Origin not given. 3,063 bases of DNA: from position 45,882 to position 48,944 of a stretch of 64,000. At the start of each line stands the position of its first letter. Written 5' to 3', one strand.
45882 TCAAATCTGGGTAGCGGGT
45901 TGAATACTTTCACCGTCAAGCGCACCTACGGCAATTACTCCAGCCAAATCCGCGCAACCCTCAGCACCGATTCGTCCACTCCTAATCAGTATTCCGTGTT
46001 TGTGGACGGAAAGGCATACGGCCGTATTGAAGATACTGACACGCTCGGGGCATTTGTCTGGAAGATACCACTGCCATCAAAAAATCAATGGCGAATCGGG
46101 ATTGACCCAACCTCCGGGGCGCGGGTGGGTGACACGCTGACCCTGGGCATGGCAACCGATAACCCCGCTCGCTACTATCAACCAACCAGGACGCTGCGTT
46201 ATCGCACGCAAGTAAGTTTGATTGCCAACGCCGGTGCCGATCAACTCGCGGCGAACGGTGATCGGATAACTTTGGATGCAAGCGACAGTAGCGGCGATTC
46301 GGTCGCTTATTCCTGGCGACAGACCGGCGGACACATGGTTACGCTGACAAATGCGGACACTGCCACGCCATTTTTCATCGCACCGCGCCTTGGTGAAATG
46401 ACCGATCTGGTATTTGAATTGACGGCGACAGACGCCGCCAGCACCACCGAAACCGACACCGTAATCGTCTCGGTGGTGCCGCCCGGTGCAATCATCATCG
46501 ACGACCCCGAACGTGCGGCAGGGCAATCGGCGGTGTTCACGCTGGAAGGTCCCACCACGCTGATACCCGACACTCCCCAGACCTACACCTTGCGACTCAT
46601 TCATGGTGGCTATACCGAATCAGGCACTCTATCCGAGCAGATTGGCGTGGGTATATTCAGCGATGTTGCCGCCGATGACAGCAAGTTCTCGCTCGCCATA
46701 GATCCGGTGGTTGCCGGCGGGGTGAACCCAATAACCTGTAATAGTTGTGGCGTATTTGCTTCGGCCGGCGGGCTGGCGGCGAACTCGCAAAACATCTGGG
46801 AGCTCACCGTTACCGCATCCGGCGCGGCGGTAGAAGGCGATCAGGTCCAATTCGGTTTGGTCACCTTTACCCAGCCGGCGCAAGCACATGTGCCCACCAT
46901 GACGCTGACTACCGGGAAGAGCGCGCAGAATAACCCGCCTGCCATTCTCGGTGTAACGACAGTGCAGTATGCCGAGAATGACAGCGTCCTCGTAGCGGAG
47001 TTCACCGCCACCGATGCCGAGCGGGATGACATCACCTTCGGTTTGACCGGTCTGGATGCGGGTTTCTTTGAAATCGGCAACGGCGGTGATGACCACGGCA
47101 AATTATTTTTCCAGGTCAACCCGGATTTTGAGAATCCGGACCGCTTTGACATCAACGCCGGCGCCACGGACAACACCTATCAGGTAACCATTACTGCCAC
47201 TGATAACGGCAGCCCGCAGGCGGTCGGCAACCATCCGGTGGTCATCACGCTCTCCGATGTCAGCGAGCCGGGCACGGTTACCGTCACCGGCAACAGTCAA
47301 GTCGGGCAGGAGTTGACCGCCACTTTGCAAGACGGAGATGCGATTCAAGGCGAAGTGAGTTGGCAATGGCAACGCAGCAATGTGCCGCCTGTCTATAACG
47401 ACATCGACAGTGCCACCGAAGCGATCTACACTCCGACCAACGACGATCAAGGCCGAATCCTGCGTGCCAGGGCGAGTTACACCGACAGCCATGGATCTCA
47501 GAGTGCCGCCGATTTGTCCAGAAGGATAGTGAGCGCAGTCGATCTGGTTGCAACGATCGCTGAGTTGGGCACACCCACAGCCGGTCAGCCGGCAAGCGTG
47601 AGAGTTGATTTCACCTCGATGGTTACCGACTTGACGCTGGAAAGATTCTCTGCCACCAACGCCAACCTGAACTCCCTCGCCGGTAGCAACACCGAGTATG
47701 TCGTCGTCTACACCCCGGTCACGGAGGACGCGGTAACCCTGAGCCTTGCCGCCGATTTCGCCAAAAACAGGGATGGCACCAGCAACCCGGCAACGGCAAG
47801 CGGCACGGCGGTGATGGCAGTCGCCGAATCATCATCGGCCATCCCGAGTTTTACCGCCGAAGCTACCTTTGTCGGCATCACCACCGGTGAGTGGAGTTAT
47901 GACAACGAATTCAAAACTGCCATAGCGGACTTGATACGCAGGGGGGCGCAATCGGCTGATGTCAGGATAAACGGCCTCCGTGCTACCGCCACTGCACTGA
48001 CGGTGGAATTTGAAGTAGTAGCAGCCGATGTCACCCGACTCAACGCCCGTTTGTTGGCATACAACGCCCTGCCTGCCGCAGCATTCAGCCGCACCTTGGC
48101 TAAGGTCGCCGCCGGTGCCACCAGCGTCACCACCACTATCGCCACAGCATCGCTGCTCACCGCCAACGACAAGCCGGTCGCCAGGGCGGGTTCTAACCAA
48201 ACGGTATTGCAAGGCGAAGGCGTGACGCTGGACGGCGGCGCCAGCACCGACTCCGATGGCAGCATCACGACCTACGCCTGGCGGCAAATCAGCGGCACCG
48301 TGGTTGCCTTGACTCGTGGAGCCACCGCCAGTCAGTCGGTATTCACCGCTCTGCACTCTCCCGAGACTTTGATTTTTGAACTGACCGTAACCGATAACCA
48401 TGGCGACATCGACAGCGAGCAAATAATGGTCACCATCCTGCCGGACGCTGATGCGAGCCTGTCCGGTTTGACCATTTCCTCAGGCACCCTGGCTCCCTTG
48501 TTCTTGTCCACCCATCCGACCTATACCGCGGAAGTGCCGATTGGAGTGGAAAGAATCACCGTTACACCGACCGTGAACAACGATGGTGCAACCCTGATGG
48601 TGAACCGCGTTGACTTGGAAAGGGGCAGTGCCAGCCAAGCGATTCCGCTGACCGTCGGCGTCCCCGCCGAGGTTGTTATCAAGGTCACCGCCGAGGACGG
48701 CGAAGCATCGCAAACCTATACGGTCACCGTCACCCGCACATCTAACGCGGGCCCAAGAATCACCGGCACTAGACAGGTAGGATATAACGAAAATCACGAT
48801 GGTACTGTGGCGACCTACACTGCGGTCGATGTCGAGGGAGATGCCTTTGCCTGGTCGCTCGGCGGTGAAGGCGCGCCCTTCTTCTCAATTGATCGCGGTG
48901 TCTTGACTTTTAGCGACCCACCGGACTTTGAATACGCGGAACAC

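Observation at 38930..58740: ~9.8-kb internal duplication (two super-repeats) within a single coding sequence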

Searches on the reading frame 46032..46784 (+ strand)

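Call 35: search_protein_families(library=pfam, proteins=[window:46032-46784:+], max_evalue=0.05)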
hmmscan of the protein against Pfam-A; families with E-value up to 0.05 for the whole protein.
window:46032-46784:+ (251 aa): 1 family
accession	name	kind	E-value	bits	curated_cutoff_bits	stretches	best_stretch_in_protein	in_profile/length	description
PF22352.2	K319L-like_PKD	-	2.2e-12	47.2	27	1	67-148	1-84/84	K319L-like, PKD domain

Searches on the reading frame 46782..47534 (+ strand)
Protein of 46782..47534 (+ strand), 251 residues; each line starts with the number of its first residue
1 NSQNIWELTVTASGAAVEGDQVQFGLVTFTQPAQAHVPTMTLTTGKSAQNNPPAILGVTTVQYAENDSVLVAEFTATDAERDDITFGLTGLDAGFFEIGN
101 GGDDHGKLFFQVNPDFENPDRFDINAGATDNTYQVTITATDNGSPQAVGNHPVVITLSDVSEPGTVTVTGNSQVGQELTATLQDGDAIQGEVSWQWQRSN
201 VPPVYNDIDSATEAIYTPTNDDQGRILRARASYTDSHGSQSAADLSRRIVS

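Call 35: search_protein_families(library=pfam, proteins=[window:46782-47534:+], max_evalue=0.05)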
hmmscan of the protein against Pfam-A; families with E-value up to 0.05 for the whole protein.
window:46782-47534:+ (251 aa): 3 families
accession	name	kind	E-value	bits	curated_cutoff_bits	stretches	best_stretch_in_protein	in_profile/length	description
PF00028.23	Cadherin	-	0.003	18.4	28.8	1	62-157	4-92/93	Cadherin domain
PF16709.11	SCAB-Ig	-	0.011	16.2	27.6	1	168-233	3-70/98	Ig domain of plant-specific actin-binding protein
PF23197.1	IG_AIR9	-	0.022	15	27.5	0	166-229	5-68/87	AIR9 A9 domain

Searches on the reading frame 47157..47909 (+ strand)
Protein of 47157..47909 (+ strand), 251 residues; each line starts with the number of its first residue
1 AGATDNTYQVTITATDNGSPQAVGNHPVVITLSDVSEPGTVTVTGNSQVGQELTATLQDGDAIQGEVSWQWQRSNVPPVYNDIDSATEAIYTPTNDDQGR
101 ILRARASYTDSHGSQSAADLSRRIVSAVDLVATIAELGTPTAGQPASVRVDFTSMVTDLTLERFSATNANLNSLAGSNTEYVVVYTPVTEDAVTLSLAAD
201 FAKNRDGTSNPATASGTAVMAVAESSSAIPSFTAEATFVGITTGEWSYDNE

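Call 35: search_protein_families(library=pfam, proteins=[window:47157-47909:+], max_evalue=0.05)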
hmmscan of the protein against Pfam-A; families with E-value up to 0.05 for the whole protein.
window:47157-47909:+ (251 aa): 3 families
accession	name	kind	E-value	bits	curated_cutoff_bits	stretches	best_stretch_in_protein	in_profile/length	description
PF19078.6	Big_12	-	6.2e-05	23.6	27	1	139-215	15-97/102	Bacterial Ig-like domain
PF23197.1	IG_AIR9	-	0.00071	19.8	27.5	0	41-104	5-68/87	AIR9 A9 domain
PF16709.11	SCAB-Ig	-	0.0086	16.6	27.6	1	43-108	3-70/98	Ig domain of plant-specific actin-binding protein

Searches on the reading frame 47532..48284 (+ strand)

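Call 35: search_protein_families(library=pfam, proteins=[window:47532-48284:+], max_evalue=0.05)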
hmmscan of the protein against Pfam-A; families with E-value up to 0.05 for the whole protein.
window:47532-48284:+ (251 aa): 3 families
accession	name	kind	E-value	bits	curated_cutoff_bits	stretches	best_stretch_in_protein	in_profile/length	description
PF18911.6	PKD_4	-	1.2e-07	32.1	27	1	212-250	1-39/85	PKD domain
PF22352.2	K319L-like_PKD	-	5.7e-05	23.5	27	1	219-251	1-34/84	K319L-like, PKD domain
PF19078.6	Big_12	-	6e-05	23.7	27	1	14-90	15-97/102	Bacterial Ig-like domain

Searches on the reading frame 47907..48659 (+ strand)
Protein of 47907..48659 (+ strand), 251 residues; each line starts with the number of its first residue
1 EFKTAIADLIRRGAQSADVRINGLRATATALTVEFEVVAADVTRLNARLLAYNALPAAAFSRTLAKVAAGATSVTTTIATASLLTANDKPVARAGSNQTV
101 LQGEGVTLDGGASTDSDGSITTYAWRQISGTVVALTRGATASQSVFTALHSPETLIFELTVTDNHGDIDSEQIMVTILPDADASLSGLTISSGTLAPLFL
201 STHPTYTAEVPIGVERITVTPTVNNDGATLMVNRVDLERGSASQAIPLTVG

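Call 35: search_protein_families(library=pfam, proteins=[window:47907-48659:+], max_evalue=0.05)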
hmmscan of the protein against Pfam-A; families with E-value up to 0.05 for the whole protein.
window:47907-48659:+ (251 aa): 4 families
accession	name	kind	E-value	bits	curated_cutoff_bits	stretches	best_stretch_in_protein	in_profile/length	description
PF22352.2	K319L-like_PKD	-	2e-18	66.6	27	1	94-177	1-84/84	K319L-like, PKD domain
PF12733.13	Cadherin-like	-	1.2e-09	38.9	24.2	1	188-251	4-63/89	Cadherin-like beta sandwich domain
PF18911.6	PKD_4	-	8.8e-09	35.7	27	1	87-172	1-79/85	PKD domain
PF17963.7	Big_9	-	0.00084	20.6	23.6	1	87-176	1-89/89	Bacterial Ig domain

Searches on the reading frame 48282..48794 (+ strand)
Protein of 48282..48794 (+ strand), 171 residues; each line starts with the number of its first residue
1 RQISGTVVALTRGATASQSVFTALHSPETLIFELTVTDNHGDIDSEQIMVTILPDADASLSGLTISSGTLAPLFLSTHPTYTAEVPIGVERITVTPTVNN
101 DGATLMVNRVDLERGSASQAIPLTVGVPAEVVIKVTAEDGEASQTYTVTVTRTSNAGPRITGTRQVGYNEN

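Call 35: search_protein_families(library=pfam, proteins=[window:48282-48794:+], max_evalue=0.05)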
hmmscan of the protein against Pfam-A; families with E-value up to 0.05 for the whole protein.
window:48282-48794:+ (171 aa): 2 families
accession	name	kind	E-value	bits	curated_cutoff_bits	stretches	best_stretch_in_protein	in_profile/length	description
PF12733.13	Cadherin-like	-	2.8e-20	73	24.2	1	63-152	4-88/89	Cadherin-like beta sandwich domain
PF22352.2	K319L-like_PKD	-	9e-08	32.5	27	1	2-52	35-84/84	K319L-like, PKD domain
